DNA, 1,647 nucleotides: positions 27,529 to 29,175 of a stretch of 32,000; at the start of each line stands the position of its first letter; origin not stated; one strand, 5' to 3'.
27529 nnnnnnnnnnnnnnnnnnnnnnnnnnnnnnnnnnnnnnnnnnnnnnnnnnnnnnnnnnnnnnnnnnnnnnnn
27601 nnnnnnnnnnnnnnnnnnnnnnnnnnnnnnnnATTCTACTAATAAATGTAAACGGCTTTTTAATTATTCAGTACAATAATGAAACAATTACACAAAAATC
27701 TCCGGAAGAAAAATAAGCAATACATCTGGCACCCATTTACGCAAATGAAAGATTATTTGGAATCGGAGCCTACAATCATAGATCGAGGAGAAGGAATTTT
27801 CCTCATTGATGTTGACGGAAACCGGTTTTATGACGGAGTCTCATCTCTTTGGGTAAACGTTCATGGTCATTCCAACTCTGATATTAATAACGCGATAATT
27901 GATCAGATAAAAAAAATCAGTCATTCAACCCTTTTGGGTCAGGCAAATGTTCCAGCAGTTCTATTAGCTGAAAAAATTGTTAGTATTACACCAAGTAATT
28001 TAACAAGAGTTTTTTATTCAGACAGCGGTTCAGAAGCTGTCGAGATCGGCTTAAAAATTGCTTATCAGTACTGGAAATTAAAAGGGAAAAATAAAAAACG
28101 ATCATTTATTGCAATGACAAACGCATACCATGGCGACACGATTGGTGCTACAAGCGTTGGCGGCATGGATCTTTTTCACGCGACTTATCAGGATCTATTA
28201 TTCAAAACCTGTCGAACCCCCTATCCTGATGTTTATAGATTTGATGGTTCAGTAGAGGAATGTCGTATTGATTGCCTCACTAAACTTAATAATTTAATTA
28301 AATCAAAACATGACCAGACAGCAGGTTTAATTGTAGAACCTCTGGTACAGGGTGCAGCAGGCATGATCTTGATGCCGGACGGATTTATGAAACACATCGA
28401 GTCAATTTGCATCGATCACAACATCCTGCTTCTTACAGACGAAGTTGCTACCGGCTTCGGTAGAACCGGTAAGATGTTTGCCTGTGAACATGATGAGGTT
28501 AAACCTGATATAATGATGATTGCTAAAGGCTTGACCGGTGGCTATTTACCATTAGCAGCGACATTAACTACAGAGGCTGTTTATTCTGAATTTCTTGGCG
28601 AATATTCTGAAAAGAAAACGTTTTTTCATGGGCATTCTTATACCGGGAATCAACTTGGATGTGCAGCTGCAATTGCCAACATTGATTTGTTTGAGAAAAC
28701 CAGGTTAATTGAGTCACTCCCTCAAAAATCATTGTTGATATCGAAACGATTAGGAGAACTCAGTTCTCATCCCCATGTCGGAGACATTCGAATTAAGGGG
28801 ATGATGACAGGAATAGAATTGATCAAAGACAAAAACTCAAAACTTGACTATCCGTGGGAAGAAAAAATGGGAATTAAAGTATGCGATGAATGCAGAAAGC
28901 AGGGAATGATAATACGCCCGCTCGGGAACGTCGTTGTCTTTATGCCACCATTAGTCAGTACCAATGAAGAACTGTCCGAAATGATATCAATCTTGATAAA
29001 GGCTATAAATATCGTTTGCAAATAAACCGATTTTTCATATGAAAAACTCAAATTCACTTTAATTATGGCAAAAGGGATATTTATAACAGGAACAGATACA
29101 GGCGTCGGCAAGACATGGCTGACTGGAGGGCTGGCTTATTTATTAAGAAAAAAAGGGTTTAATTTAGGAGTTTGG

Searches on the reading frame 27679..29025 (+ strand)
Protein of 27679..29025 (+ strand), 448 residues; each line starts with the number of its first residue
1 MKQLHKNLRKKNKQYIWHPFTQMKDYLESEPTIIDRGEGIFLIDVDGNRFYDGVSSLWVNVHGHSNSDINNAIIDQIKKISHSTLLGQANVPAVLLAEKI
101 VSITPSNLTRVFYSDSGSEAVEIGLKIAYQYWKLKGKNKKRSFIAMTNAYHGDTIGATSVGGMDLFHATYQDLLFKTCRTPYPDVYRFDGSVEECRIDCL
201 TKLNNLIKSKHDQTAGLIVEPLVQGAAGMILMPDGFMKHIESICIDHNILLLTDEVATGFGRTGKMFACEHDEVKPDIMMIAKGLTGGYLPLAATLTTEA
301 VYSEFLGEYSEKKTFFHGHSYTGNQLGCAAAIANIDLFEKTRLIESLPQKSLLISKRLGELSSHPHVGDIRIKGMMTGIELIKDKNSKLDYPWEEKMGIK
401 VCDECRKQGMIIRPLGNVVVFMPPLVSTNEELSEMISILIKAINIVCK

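Call 46: find_encoding_contigs(protein=window:27679-29025:+, flank=3000, max_places=10)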
Protein window:27679-29025:+ (448 aa): 3 contigs read that carry it; 1 place shown.
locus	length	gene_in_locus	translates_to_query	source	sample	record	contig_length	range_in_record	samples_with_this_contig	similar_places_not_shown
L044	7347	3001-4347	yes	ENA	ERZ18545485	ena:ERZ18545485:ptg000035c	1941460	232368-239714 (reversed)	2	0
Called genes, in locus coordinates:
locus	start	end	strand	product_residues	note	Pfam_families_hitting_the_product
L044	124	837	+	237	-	PF06778:Chlor_dismutase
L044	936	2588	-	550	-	PF13727:CoA_binding_3, PF00106:adh_short (weak), PF01073:3Beta_HSD, PF01370:Epimerase, PF02719:Polysacc_synt_2, PF04321:RmlD_sub_bind, PF16363:GDP_Man_Dehyd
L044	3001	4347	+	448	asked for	PF00202:Aminotran_3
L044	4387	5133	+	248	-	PF13500:AAA_26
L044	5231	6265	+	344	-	PF04055:Radical_SAM, PF06968:BATS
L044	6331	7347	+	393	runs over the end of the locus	PF00155:Aminotran_1_2, PF01053:Cys_Met_Meta_PP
